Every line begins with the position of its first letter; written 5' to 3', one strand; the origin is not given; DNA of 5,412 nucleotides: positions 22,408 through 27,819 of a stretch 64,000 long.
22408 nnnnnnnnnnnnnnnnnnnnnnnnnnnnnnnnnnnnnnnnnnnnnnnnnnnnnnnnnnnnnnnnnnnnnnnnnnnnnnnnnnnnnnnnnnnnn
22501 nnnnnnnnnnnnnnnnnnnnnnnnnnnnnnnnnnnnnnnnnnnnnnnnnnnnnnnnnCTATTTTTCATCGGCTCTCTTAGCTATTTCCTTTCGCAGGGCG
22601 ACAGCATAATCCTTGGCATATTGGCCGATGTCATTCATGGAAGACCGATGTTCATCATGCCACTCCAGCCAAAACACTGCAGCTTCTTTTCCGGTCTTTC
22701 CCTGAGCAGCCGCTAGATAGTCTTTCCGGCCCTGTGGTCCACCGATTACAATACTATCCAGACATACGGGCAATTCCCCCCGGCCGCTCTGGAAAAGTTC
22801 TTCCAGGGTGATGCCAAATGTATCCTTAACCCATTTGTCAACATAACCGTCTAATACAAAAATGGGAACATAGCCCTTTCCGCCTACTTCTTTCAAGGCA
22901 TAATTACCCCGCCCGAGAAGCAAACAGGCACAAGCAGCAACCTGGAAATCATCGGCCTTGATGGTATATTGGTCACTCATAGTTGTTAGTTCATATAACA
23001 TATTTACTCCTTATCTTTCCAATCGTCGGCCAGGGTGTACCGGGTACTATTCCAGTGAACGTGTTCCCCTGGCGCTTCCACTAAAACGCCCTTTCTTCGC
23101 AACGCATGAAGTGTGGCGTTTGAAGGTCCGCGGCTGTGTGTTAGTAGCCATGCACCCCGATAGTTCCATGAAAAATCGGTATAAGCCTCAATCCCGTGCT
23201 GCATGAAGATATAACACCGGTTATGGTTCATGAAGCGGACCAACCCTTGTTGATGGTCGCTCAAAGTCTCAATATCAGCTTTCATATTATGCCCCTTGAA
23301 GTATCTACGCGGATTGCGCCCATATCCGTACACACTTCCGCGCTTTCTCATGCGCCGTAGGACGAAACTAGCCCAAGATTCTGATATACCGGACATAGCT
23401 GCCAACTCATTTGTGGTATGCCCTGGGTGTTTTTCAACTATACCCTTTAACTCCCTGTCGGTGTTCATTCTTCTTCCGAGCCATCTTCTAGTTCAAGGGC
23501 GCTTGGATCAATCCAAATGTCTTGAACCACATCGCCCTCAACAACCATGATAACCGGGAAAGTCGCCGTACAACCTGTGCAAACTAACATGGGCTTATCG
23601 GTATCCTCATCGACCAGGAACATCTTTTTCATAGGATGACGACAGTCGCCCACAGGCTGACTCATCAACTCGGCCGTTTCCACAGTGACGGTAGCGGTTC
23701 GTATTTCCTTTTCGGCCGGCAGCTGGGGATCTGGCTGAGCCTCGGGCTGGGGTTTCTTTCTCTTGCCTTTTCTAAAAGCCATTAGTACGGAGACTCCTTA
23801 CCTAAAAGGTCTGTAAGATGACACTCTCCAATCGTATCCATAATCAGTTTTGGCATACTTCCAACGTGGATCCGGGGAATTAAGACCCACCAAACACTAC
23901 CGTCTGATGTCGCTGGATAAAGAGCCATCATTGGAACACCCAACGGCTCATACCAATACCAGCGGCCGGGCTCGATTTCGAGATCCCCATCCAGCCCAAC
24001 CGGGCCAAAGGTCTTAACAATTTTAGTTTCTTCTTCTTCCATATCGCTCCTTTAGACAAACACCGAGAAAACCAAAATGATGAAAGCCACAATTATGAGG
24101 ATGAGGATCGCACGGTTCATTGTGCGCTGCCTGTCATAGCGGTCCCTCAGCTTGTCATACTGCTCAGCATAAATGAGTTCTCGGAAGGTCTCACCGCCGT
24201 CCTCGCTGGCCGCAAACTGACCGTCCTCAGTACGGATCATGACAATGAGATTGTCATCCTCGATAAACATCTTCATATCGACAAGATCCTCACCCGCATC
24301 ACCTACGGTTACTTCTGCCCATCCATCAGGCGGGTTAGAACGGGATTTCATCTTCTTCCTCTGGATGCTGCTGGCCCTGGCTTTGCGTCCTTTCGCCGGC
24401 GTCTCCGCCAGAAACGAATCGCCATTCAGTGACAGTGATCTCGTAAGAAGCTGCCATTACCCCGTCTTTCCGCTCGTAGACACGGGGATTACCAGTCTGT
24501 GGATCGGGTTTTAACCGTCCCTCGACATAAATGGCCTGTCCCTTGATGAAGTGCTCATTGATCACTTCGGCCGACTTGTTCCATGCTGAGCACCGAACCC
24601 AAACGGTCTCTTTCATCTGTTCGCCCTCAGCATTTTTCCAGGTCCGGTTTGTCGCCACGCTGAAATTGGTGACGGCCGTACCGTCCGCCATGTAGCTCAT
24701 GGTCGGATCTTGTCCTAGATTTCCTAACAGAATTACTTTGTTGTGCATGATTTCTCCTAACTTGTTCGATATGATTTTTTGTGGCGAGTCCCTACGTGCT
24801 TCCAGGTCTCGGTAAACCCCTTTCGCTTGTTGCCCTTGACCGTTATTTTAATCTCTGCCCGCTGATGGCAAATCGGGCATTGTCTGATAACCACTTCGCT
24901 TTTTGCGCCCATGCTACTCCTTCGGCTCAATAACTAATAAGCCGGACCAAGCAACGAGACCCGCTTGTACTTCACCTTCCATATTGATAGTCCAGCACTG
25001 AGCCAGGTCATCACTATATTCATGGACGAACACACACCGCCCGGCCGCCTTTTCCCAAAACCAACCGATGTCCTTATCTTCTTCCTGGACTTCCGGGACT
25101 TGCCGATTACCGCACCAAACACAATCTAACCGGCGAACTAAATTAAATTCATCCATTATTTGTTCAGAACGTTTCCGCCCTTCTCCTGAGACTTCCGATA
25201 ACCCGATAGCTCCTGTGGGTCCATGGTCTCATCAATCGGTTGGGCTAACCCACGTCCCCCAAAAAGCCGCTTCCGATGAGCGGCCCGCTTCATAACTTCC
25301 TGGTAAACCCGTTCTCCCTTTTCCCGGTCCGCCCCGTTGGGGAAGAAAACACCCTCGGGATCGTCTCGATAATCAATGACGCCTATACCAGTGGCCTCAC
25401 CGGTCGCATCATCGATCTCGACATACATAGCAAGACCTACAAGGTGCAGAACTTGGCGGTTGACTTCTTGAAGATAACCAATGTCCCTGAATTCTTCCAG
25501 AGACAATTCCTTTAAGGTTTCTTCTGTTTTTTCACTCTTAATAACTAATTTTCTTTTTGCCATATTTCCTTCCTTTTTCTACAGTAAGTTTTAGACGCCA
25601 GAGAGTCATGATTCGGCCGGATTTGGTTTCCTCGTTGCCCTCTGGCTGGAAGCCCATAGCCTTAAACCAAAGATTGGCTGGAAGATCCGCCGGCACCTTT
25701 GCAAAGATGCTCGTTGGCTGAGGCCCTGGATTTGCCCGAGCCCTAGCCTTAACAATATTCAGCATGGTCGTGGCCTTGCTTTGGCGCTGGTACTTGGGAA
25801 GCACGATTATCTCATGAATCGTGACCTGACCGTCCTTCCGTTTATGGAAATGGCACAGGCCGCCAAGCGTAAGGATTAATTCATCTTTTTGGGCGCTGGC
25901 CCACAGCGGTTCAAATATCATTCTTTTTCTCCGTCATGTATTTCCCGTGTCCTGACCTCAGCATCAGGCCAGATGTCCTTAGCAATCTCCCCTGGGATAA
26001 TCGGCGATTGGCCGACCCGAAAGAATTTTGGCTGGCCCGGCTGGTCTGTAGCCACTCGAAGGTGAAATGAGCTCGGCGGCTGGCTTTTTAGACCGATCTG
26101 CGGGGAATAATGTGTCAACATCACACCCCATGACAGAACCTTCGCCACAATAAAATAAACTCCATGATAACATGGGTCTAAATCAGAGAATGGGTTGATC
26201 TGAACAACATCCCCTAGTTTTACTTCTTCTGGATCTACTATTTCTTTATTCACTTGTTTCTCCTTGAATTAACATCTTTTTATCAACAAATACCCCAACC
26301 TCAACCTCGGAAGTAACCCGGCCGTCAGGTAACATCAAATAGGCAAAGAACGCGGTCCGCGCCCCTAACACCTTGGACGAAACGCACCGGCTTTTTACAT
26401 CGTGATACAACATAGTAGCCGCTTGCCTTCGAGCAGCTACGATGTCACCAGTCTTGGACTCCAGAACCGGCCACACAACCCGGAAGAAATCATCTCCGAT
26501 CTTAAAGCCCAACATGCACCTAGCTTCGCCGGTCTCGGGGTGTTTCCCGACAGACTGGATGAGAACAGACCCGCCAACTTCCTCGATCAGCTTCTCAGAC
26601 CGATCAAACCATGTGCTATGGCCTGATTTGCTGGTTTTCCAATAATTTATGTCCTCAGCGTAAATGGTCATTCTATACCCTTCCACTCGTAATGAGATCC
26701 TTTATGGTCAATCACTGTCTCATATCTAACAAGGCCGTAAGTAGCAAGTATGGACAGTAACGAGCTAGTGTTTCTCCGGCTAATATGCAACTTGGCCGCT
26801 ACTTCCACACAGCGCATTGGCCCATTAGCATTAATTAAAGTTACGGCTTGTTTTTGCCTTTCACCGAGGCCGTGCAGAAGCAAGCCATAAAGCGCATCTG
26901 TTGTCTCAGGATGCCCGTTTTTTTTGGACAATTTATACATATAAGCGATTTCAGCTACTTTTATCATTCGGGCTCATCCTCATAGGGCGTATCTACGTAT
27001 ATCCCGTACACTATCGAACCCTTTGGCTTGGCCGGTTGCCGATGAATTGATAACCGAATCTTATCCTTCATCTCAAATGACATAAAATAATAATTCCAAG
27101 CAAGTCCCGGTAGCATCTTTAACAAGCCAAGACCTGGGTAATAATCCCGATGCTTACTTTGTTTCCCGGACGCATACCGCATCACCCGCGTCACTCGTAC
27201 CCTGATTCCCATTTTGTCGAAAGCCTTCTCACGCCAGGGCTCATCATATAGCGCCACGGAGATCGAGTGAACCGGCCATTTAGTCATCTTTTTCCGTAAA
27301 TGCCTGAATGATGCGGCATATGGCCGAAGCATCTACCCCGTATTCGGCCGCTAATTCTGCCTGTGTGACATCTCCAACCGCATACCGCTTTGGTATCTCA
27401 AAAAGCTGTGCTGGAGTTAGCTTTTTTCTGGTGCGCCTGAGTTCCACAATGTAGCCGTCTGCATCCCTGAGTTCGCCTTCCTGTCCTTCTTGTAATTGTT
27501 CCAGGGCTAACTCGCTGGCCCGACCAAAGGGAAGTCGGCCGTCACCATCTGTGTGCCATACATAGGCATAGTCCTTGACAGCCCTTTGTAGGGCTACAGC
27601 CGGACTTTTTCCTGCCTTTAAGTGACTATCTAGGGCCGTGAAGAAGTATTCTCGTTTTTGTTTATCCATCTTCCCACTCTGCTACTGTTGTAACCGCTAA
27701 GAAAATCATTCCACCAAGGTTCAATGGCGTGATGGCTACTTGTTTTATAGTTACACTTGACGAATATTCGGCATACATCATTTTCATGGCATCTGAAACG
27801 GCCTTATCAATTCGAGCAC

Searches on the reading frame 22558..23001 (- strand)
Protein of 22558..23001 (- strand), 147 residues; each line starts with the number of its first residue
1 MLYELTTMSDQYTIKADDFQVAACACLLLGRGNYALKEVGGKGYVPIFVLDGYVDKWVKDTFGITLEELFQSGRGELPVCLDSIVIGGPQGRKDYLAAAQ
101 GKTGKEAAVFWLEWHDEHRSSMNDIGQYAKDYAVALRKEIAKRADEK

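Call 26: search_protein_families(library=phrogs, proteins=[window:22558-23001:-], max_evalue=0.001)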
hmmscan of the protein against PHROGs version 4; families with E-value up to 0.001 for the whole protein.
window:22558-23001:- (147 aa): 1 family
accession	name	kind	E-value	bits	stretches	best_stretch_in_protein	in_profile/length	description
phrog_10705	-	unknown function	2.3e-25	90.3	1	1-141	1-145/151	-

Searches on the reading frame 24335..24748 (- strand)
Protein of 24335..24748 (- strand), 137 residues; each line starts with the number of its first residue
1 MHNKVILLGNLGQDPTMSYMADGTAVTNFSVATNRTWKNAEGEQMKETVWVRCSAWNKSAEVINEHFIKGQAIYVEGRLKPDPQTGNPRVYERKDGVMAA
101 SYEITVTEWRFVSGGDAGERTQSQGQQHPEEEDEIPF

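Call 26: search_protein_families(library=phrogs, proteins=[window:24335-24748:-], max_evalue=0.001)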
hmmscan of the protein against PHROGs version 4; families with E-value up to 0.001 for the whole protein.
window:24335-24748:- (137 aa): 2 families
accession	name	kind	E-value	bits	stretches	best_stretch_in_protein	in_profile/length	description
phrog_44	-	DNA, RNA and nucleotide metabolism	7.3e-36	125.3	1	1-137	86-228/271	single strand DNA binding protein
phrog_25370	-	unknown function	2.2e-10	41.1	1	1-46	1-46/48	-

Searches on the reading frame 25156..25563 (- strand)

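Call 26: search_protein_families(library=phrogs, proteins=[window:25156-25563:-], max_evalue=0.001)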
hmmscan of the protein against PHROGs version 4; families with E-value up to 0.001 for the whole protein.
window:25156-25563:- (135 aa): 2 families
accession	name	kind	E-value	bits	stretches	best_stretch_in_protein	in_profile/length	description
phrog_3954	-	unknown function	4.6e-07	30.8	1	17-69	4-59/88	-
phrog_16397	-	unknown function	0.00023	22.1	1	9-58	3-51/90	-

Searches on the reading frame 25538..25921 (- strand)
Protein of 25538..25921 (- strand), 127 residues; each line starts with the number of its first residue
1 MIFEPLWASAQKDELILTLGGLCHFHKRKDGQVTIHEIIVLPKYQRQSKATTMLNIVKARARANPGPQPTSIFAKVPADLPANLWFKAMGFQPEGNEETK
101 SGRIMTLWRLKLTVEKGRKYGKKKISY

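Call 26: search_protein_families(library=phrogs, proteins=[window:25538-25921:-], max_evalue=0.001)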
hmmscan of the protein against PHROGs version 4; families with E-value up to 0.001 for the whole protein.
window:25538-25921:- (127 aa): 1 family
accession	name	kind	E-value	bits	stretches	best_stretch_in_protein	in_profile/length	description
phrog_3810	-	other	0.00027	22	1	21-94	73-145/155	acetyltransferase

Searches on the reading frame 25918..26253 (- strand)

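Call 26: search_protein_families(library=phrogs, proteins=[window:25918-26253:-], max_evalue=0.001)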
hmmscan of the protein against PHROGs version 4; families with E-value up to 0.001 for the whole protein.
window:25918-26253:- (111 aa): 1 family
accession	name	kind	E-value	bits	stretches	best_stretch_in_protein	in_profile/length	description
phrog_19062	-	unknown function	0.00019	22.3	1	11-45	5-37/74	-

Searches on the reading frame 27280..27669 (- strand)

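Call 26: search_protein_families(library=phrogs, proteins=[window:27280-27669:-], max_evalue=0.001)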
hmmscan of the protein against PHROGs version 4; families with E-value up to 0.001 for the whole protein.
window:27280-27669:- (129 aa): 3 families
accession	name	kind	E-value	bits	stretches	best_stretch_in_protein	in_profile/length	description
phrog_517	-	DNA, RNA and nucleotide metabolism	5e-07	31.7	1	78-122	80-123/128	HTH DNA binding protein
phrog_36160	-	unknown function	0.00028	22.1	1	80-126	3-49/135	-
phrog_867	-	DNA, RNA and nucleotide metabolism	0.00044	21.2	1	76-119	4-47/220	DNA binding domain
